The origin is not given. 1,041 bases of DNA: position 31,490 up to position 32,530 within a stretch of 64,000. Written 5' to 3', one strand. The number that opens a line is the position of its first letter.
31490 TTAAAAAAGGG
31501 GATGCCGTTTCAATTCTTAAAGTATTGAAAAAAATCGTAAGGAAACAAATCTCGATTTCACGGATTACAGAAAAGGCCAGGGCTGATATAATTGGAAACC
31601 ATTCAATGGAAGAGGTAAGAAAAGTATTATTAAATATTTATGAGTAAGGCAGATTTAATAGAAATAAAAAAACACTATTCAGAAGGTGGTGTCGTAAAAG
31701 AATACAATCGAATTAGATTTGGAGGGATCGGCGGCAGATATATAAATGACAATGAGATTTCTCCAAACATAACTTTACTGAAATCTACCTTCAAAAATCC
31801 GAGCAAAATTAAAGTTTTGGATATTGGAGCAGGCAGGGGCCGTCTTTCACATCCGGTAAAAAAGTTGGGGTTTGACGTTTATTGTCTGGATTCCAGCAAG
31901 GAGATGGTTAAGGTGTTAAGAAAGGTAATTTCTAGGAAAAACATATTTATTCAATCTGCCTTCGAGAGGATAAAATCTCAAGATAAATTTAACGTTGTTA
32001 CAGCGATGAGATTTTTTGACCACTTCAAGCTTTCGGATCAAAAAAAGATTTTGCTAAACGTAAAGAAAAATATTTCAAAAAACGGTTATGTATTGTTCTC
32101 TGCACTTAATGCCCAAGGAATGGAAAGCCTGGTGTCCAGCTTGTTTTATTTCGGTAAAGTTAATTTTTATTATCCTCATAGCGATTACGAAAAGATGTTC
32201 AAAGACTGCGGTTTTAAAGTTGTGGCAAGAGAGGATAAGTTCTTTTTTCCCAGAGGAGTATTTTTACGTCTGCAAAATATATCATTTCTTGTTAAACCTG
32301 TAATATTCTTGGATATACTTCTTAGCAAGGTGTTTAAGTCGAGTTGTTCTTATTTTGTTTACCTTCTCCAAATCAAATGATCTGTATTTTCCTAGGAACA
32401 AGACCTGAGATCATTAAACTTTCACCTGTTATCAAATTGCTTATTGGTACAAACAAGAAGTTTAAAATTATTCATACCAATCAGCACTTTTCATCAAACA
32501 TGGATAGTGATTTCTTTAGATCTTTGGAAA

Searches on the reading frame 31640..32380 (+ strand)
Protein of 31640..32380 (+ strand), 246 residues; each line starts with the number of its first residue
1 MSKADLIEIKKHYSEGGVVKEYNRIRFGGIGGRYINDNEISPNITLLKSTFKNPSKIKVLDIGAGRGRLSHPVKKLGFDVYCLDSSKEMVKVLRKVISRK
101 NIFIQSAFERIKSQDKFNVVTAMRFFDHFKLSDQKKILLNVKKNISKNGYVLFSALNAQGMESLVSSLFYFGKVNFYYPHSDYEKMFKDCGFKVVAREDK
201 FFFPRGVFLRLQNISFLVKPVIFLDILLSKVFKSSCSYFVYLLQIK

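Call 50: search_protein_families(library=pfam, proteins=[window:31640-32380:+], max_evalue=0.01)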
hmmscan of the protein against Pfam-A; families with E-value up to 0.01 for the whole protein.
window:31640-32380:+ (246 aa): 11 families
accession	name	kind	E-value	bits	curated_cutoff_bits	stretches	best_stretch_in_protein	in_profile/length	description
PF13489.12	Methyltransf_23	-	1.2e-17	64.5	27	1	50-196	16-163/164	Methyltransferase domain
PF13649.12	Methyltransf_25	-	1.4e-11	45.3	27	1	59-149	1-97/97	Methyltransferase domain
PF13847.12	Methyltransf_31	-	1.6e-11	44.5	27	1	55-157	3-113/145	Methyltransferase domain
PF08241.18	Methyltransf_11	-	2.1e-11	44.7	21.2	1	60-153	1-95/95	Methyltransferase domain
PF08242.18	Methyltransf_12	-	2.8e-09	38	30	1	60-150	1-97/98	Methyltransferase domain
PF03848.20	TehB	-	1.6e-08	34.6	20.4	1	53-178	28-160/193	Tellurite resistance protein TehB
PF05219.18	DREV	-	7.4e-07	29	26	1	55-154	94-187/265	DREV methyltransferase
PF02353.26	CMAS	-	0.00012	21.9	27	1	58-161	65-172/273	Mycolic acid cyclopropane synthetase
PF05175.20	MTS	-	0.0002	21.5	23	1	45-120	21-102/170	Methyltransferase small domain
PF13679.12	Methyltransf_32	-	0.00035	21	27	1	46-114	16-90/143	Methyltransferase domain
PF00398.26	RrnaAD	-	0.0063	16.1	24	1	55-103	30-79/263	Ribosomal RNA adenine dimethylase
